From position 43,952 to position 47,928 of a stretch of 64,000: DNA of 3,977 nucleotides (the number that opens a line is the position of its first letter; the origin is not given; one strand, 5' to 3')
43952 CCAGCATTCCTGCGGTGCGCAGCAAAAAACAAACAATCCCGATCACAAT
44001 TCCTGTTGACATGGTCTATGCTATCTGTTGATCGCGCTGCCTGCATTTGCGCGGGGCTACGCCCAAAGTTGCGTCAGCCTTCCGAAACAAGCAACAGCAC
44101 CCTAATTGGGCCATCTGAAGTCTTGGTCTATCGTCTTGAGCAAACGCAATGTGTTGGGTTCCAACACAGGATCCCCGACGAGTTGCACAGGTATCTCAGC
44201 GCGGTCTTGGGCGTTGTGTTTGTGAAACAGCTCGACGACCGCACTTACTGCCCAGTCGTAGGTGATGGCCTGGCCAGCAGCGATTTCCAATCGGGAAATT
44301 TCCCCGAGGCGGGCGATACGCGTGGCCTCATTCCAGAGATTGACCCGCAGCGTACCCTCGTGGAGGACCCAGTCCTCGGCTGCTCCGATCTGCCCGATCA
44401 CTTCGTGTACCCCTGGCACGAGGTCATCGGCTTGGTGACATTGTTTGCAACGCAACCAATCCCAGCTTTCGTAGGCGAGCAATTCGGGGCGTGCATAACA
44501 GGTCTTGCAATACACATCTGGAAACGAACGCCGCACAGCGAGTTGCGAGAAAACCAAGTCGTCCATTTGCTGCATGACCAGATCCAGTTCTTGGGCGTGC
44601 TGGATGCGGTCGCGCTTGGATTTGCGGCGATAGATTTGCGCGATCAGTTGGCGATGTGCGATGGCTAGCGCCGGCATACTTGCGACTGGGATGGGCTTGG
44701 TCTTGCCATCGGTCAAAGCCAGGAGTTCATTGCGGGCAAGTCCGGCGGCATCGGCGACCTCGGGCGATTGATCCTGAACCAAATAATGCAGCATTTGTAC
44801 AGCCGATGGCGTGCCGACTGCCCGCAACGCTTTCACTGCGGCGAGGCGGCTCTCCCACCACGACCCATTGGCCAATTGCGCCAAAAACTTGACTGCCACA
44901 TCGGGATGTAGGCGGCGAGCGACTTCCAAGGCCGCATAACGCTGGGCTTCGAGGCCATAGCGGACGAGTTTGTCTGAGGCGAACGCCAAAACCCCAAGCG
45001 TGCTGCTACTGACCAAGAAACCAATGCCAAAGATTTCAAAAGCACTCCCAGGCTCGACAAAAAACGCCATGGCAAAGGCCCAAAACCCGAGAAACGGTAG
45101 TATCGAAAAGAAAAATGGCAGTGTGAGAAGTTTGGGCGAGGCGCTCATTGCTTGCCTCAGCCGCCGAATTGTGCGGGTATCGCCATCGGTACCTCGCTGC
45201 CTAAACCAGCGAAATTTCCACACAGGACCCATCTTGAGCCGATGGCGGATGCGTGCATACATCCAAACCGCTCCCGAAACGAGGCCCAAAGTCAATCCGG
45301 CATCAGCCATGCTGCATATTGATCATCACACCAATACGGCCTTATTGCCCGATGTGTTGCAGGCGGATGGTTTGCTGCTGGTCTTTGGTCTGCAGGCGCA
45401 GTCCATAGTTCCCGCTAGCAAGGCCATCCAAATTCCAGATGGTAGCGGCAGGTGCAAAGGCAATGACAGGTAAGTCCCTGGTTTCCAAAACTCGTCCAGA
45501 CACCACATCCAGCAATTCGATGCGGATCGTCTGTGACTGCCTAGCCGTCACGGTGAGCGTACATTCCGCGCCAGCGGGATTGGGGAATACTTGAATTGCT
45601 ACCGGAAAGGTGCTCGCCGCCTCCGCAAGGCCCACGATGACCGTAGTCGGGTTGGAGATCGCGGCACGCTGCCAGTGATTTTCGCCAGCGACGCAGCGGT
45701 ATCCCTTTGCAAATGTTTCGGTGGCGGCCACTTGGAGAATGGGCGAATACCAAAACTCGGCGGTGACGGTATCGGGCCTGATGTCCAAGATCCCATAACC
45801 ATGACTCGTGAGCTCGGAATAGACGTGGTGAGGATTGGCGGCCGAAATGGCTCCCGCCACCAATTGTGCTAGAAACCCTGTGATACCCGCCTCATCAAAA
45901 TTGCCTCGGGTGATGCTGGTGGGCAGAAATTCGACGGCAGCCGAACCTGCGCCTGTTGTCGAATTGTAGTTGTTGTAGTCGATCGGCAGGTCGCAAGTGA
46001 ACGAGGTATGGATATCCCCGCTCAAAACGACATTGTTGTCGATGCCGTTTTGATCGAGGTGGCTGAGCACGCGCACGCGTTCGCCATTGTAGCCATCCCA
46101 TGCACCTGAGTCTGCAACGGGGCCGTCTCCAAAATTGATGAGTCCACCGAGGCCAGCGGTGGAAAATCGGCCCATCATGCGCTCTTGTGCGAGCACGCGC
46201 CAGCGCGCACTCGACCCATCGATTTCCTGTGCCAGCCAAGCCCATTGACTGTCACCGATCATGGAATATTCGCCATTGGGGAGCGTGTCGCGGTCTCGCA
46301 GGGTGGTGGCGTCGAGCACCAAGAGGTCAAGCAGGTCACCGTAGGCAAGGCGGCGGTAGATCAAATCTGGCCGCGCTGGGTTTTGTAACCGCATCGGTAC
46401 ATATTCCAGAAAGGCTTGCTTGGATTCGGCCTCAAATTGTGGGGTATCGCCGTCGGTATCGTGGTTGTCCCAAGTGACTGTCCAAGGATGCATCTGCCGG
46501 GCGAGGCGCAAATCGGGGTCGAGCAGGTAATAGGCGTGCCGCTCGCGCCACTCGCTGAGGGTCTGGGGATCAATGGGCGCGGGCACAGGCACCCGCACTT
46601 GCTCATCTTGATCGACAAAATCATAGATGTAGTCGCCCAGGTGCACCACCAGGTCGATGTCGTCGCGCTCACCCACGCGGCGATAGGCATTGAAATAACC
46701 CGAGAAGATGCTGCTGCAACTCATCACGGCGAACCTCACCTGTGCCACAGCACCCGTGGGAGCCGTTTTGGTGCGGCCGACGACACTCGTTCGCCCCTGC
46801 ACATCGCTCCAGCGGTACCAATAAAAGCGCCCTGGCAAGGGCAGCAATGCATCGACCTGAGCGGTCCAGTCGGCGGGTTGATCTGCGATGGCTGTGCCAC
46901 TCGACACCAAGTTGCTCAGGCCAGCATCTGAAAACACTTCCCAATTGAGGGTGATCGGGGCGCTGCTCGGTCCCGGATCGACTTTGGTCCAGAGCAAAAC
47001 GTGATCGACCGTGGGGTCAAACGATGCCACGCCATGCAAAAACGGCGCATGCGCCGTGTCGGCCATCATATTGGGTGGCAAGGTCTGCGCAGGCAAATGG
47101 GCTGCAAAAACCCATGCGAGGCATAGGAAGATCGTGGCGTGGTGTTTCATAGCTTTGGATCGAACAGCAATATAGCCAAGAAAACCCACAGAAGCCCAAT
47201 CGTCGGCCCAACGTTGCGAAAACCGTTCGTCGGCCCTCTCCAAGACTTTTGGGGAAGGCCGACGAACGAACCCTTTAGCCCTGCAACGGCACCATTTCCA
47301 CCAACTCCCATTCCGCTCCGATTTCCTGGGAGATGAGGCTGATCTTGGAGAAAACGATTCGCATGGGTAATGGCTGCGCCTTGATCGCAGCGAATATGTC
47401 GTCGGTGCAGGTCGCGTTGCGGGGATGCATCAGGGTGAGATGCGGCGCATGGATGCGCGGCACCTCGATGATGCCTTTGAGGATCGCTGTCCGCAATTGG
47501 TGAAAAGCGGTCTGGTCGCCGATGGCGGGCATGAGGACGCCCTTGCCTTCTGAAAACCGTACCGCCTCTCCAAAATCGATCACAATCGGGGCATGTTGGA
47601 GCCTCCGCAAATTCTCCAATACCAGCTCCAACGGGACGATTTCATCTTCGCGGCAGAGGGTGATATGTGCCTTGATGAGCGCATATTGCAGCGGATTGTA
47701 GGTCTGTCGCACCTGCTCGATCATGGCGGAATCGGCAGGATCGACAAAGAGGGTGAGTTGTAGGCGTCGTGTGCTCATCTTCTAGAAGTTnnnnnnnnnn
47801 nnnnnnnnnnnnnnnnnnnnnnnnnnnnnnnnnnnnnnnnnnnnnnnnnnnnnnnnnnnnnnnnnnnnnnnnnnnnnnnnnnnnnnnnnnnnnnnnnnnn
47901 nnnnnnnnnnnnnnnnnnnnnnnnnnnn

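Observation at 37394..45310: Six-gene tandem array of an unrecognised TM + HEAT + zinc-ribbon + conserved C-terminal-domain protein family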

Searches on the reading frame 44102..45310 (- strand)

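Call 4: search_protein_families(library=pfam, proteins=[window:44102-45310:-], max_evalue=1)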
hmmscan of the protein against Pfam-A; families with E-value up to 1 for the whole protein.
window:44102-45310:- (402 aa): 4 families
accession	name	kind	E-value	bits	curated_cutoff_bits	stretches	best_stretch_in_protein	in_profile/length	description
PF13646.12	HEAT_2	-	8.7e-06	26.4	27.7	1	124-189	17-83/88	HEAT repeats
PF02985.28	HEAT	-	0.079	13.7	23.5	0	141-165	3-27/31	HEAT repeat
PF03130.22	HEAT_PBS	-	0.082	14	20.9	1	155-174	2-21/27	PBS lyase HEAT-like repeat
PF21600.2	ZSWIM1-3_helical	-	0.18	12.3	27.3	1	225-262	67-104/126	ZSWIM1/3, helical domain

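Call 40: search_protein_families(library=ncbifam, proteins=[window:44105-45310:-], max_evalue=0.01)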
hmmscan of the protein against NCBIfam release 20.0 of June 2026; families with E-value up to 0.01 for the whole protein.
window:44105-45310:- (402 aa): 1 family
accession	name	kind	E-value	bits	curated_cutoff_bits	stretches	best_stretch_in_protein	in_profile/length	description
NF045915.1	PhycobilmeDegNblB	equivalog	0.00023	20.8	300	1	133-189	156-212/214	phycobilisome degradation protein NblB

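Call 41: search_protein_families(library=padloc, proteins=[window:44105-45310:-], max_evalue=0.01)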
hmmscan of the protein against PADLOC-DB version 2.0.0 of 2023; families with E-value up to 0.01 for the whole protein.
window:44105-45310:- (402 aa): 0 families

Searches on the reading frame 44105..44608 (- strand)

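Call 80: search_protein_families(library=pfam, proteins=[window:44105-44608:-], max_evalue=10)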
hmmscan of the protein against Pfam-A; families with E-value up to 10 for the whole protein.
window:44105-44608:- (168 aa): 1 family
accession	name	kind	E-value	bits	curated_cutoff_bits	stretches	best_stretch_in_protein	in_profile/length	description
PF23477.1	zf_Tbcl_2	-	3.5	7.8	27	1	31-40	26-35/37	Probable treble clef zinc finger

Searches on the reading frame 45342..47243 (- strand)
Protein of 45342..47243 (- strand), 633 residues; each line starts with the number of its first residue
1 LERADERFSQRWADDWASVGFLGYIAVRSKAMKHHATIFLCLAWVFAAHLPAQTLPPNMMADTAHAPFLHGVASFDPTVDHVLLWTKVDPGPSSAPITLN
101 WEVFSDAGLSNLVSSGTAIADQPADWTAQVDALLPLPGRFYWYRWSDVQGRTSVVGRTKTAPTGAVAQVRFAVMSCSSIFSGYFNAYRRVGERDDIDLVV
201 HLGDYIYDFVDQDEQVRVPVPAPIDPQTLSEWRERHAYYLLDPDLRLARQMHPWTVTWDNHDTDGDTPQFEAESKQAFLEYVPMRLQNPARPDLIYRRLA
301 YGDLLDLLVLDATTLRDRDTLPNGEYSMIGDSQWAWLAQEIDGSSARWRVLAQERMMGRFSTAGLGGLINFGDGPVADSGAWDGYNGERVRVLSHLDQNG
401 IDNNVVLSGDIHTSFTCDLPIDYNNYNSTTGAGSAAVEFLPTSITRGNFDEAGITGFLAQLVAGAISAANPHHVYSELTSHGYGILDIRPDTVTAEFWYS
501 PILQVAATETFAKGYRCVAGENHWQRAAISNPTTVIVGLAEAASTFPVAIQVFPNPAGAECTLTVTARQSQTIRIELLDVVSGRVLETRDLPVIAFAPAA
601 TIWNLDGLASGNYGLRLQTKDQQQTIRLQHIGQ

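Call 9: search_protein_families(library=pfam, proteins=[window:45342-47243:-], max_evalue=0.01)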
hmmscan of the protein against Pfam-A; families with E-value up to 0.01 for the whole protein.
window:45342-47243:- (633 aa): 4 families
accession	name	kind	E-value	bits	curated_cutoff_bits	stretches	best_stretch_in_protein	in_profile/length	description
PF09423.15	PhoD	-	9.5e-72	242.4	27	1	171-497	1-343/343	PhoD-like phosphatase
PF16655.11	PhoD_N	-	1.6e-19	70.7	30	1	70-160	1-90/90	PhoD-like phosphatase, N-terminal domain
PF00149.33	Metallophos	-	0.001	20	21.5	1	185-286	20-90/191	Calcineurin-like phosphoesterase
PF18962.6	Por_Secre_tail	-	0.0069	17.1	27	0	552-625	1-70/75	Secretion system C-terminal sorting domain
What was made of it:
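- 45342..47243 (-): PhoD-like phosphatase with a weak T9SS sorting-tail match, 31 nt upstream of paralog 6 on the same strand. It is a conserved upstream neighbour in most relatives, and co-transcription is possible but untested. Pfam PhoD 9.5e-72 (call 9).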

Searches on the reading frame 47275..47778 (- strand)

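Call 10: search_protein_families(library=pfam, proteins=[window:47275-47778:-], max_evalue=0.01)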
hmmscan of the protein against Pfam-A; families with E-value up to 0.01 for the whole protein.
window:47275-47778:- (167 aa): 1 family
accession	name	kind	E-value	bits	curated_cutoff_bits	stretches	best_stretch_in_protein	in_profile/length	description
PF13563.12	2_5_RNA_ligase2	-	2.1e-11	44.5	27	1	14-151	3-148/152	2'-5' RNA ligase superfamily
